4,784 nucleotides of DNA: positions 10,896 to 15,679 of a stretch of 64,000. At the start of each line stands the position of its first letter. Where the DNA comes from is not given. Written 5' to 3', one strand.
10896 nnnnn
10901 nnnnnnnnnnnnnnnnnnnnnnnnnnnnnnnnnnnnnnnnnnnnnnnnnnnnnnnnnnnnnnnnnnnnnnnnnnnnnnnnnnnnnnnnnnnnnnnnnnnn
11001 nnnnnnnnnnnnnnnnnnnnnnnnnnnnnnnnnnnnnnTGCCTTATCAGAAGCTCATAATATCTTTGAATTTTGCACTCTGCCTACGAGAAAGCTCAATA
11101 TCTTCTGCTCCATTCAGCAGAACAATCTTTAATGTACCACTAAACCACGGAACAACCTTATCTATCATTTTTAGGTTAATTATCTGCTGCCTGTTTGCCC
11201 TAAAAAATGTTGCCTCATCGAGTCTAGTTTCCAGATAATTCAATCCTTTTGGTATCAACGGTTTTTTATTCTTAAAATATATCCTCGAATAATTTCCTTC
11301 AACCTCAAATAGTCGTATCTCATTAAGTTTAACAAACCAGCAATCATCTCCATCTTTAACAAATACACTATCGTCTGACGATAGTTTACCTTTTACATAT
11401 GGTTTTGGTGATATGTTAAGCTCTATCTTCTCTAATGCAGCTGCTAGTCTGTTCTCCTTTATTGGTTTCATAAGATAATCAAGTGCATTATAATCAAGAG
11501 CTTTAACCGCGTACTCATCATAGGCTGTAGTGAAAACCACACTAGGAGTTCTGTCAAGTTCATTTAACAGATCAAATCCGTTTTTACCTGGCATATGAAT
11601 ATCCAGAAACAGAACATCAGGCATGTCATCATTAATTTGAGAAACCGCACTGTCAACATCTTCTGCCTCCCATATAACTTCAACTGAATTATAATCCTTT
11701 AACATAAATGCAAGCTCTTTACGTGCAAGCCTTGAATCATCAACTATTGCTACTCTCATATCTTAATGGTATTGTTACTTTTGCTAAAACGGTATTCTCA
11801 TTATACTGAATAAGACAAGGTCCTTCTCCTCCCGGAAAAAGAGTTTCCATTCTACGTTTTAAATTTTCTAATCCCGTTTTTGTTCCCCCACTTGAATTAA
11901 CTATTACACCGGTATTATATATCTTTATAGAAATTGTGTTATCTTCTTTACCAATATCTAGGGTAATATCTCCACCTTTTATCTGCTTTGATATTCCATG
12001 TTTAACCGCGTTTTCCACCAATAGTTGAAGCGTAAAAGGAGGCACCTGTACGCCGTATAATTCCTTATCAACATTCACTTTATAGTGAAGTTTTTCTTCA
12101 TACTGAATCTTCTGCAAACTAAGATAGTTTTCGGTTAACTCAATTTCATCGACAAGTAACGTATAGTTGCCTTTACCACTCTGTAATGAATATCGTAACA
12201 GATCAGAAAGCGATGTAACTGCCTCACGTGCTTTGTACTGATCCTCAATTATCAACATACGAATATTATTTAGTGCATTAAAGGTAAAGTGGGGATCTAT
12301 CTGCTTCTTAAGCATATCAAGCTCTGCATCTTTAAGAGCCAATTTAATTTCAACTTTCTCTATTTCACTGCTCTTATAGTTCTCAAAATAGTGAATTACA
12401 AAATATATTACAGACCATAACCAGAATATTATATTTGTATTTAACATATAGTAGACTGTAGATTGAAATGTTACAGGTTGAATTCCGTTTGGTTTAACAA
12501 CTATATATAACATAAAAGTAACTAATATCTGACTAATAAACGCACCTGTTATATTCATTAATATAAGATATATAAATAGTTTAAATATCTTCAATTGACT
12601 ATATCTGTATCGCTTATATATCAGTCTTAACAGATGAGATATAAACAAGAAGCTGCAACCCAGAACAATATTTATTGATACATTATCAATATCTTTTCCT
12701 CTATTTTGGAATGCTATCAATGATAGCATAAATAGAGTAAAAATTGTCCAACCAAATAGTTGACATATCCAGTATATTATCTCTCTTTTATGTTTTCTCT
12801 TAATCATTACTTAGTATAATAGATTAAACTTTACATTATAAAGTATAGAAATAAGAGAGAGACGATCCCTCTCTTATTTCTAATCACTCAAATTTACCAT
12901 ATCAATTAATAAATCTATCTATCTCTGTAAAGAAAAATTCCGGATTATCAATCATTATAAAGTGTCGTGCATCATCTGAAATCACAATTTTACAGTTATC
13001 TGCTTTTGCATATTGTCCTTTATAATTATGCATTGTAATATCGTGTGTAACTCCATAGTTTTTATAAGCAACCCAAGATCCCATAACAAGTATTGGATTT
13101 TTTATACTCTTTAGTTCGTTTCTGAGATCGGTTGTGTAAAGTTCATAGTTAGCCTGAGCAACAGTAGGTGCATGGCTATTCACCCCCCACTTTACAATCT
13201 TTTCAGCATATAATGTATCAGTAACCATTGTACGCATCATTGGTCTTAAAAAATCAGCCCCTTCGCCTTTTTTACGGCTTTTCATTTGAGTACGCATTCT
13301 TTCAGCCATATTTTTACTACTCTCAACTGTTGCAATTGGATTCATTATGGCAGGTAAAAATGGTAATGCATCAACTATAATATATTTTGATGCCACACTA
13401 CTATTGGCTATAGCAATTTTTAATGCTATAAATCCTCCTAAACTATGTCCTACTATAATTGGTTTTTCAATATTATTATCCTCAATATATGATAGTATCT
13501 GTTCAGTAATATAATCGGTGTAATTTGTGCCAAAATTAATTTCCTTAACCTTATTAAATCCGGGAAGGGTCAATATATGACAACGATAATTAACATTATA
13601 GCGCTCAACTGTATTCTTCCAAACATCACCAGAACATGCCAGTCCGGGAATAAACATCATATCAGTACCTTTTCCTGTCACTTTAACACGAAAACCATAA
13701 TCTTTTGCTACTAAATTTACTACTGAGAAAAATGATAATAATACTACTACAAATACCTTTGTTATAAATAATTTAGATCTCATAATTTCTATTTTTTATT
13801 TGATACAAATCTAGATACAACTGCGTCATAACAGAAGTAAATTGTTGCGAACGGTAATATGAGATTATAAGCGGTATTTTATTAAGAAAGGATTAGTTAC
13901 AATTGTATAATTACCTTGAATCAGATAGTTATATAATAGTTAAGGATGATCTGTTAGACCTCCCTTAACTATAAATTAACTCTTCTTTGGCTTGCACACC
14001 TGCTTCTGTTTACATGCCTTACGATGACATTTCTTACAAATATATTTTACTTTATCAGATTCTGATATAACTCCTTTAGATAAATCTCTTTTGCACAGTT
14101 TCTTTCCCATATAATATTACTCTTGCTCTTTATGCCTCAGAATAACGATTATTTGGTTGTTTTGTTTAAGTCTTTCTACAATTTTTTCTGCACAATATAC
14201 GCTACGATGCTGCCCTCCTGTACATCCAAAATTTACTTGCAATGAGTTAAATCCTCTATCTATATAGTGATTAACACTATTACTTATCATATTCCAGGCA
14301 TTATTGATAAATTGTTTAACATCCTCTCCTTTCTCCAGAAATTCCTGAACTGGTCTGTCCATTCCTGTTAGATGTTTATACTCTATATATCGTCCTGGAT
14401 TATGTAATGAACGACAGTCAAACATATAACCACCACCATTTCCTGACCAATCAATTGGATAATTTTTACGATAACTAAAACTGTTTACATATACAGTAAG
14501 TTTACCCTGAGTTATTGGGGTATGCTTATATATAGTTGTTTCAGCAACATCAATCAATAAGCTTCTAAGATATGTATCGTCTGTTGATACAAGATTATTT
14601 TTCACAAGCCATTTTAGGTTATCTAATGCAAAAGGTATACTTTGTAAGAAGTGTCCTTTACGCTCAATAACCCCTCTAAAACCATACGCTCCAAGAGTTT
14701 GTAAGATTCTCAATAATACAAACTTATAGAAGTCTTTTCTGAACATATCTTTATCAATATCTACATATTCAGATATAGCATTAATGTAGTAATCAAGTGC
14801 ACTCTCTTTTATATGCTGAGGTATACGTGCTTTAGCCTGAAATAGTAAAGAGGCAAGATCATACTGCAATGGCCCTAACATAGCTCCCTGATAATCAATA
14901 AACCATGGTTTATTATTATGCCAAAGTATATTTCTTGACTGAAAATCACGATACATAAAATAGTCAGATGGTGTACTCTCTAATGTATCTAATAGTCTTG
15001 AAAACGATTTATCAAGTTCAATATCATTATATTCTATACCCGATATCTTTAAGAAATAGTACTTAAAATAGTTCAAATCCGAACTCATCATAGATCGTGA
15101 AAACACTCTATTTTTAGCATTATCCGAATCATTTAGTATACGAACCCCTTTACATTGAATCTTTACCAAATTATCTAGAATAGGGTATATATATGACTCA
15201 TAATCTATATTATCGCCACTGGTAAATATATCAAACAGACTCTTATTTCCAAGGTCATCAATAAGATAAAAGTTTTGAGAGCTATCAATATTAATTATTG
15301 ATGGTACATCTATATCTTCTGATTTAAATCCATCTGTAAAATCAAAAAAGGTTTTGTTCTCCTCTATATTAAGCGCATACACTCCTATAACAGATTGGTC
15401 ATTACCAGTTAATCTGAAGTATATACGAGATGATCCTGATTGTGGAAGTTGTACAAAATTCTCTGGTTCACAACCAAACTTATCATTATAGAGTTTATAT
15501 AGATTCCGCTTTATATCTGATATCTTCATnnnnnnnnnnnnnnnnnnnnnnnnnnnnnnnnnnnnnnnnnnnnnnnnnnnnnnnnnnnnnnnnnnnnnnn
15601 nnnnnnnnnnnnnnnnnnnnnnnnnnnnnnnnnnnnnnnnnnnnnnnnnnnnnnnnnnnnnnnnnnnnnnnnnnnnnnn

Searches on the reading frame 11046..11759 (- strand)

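Call 82: search_protein_families(library=pfam, proteins=[window:11046-11759:-], max_evalue=0.0001)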
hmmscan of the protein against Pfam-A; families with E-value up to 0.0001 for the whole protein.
window:11046-11759:- (237 aa): 2 families
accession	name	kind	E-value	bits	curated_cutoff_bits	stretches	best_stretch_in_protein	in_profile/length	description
PF00072.30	Response_reg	-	1.9e-22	80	30.2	1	3-109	1-110/111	Response regulator receiver domain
PF04397.21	LytTR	-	1.6e-20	73.6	22.6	1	141-235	4-97/98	LytTr DNA-binding domain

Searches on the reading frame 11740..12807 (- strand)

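Call 73: search_protein_families(library=pfam, proteins=[window:11740-12807:-], max_evalue=0.00001)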
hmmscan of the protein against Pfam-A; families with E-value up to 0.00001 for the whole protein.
window:11740-12807:- (355 aa): 1 family
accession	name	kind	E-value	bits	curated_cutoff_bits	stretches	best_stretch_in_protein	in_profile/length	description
PF06580.19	His_kinase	-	3.4e-25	88.5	25.2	1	161-240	1-81/81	Histidine kinase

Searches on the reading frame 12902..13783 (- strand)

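Call 82: search_protein_families(library=pfam, proteins=[window:12902-13783:-], max_evalue=0.0001)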
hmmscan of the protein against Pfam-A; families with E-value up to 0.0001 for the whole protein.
window:12902-13783:- (293 aa): 4 families
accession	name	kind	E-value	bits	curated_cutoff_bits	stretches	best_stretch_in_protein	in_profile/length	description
PF12697.13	Abhydrolase_6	-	3.6e-12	47.8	26.3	1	44-285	3-215/217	Alpha/beta hydrolase family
PF00561.26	Abhydrolase_1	-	1.2e-11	45.2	25.8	1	43-281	4-245/245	alpha/beta hydrolase fold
PF07819.20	PGAP1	-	1.1e-06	29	24.3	1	85-229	68-213/233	PGAP1-like alpha/beta domain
PF00756.26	Esterase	-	2.3e-06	28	22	1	82-127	88-136/251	Putative esterase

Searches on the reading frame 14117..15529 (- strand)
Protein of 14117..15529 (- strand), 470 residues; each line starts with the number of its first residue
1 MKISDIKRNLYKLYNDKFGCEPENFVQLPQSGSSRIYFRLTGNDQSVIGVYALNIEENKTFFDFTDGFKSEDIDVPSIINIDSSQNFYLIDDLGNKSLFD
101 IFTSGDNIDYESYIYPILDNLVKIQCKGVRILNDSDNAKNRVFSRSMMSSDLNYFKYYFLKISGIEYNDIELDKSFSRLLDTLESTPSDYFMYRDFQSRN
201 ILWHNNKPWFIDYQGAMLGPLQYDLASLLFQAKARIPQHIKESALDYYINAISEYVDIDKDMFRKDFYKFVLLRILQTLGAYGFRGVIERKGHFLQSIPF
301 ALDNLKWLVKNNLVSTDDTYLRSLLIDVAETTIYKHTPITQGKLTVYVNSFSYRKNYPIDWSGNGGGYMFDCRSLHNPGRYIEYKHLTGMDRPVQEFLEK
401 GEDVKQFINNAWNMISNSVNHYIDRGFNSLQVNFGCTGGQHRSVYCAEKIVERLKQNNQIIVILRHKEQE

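Call 73: search_protein_families(library=pfam, proteins=[window:14117-15529:-], max_evalue=0.00001)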
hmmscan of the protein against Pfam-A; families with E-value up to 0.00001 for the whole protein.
window:14117-15529:- (470 aa): 2 families
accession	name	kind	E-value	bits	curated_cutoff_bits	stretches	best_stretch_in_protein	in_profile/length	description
PF22740.1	PapZ_C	-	8.1e-32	110.4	27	1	345-469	2-120/121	RapZ C-terminal domain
PF01636.29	APH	-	5.3e-09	36.6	23.2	1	170-242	148-219/239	Phosphotransferase enzyme family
